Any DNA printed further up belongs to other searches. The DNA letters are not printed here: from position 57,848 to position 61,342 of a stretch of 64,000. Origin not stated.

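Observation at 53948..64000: Type IV pilus/T2SS-like cluster with unusual accessory genes: secretin - Wza-like SLBB protein - giant Big_1 lipoprotein - PilB - PilC - PilD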

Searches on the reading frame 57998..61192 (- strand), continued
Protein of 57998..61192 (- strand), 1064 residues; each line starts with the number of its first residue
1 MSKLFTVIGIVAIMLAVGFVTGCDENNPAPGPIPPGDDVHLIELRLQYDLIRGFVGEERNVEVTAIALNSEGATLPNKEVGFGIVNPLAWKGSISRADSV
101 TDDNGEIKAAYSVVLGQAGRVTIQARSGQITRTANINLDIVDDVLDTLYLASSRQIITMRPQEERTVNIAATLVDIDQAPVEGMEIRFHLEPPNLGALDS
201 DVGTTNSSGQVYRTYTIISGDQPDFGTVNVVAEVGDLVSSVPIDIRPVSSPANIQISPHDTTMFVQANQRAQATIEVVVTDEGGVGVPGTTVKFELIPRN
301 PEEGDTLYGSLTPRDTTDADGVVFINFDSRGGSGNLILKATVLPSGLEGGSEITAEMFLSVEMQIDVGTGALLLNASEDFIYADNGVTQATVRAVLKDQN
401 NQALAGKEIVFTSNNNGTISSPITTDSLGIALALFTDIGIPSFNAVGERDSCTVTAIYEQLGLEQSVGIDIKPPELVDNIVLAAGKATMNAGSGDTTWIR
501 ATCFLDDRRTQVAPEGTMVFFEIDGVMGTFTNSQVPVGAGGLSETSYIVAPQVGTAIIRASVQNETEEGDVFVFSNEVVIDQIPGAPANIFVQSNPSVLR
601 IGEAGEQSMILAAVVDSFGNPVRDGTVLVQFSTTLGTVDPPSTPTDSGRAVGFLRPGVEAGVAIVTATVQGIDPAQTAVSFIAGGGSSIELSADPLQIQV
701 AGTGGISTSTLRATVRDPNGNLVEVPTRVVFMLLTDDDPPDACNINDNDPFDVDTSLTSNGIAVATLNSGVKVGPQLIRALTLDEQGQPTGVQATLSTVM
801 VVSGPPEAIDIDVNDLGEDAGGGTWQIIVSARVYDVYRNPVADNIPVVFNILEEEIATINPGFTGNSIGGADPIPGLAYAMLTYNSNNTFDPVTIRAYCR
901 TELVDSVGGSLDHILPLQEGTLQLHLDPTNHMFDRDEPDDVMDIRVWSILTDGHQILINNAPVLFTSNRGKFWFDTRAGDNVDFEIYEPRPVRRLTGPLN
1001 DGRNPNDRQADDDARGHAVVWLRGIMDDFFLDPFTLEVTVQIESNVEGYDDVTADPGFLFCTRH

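Call 79: fold_search(model_id=the predicted structure, library=pdb)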
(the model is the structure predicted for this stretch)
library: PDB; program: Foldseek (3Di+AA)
matches with E <= 10: 1987; with E <= 0.001: 328
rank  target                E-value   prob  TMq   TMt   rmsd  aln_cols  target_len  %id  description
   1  7som_D                1.2e-27  1.00  0.15  0.12  29.7      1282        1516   10  Ciliary C2 central pair apparatus isolated from Chlamydomonas reinhardtii (released 2022-04-13)
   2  9ijj_O                3.3e-26  1.00  0.15  0.12  101.9      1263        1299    8  In situ structure of the central apparatus in mouse sperm axoneme. (released 2025-06-04)
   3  9ijj_h                7.3e-26  1.00  0.15  0.12  30.7      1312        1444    9  In situ structure of the central apparatus in mouse sperm axoneme. (released 2025-06-04)
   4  9ijj_4I               1.4e-25  1.00  0.14  0.07  94.3      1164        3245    9  In situ structure of the central apparatus in mouse sperm axoneme. (released 2025-06-04)
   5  7r5k_10               6.6e-25  1.00  0.12  0.09  58.8      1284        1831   11  Human nuclear pore complex (constricted) (released 2022-06-22)
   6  9ijj_4H               1.4e-23  1.00  0.14  0.07  94.2      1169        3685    9  In situ structure of the central apparatus in mouse sperm axoneme. (released 2025-06-04)
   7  7sqc_O0               1.6e-23  1.00  0.12  0.12  77.7      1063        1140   10  Ciliary C1 central pair apparatus isolated from Chlamydomonas reinhardtii (released 2022-04-13)
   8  9ijj_4G               2.5e-23  1.00  0.13  0.06  94.7      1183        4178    9  In situ structure of the central apparatus in mouse sperm axoneme. (released 2025-06-04)
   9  9ijj_C                1.2e-21  1.00  0.12  0.13  67.7       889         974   12  In situ structure of the central apparatus in mouse sperm axoneme. (released 2025-06-04)
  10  8ayh_B                1.1e-19  1.00  0.10  0.11  34.9      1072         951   11  Structure of Complement C5 in Complex with small molecule inhibitor and CVF (released 2022-12-21)
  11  3prx_B                2.0e-19  1.00  0.11  0.10  41.5      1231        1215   11  Structure of Complement C5 in Complex with CVF and SSL7 (released 2011-01-19)
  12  3pvm_B                3.2e-18  1.00  0.12  0.11  41.5      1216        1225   10  Structure of Complement C5 in Complex with CVF (released 2011-01-19)
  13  7q60                  5.1e-18  1.00  0.12  0.11  33.2       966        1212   10  Structure of TEV cleaved A2ML1 (A2ML1-TE) (released 2022-04-20)
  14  7q1y_A                6.2e-18  1.00  0.13  0.11  32.3       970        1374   11  X-ray structure of human A2ML1 (released 2022-04-20)
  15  9u5z_E                7.4e-18  1.00  0.11  0.09  38.8      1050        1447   12  C3 convertases zymogen C4b2 in activation state (released 2026-01-14)
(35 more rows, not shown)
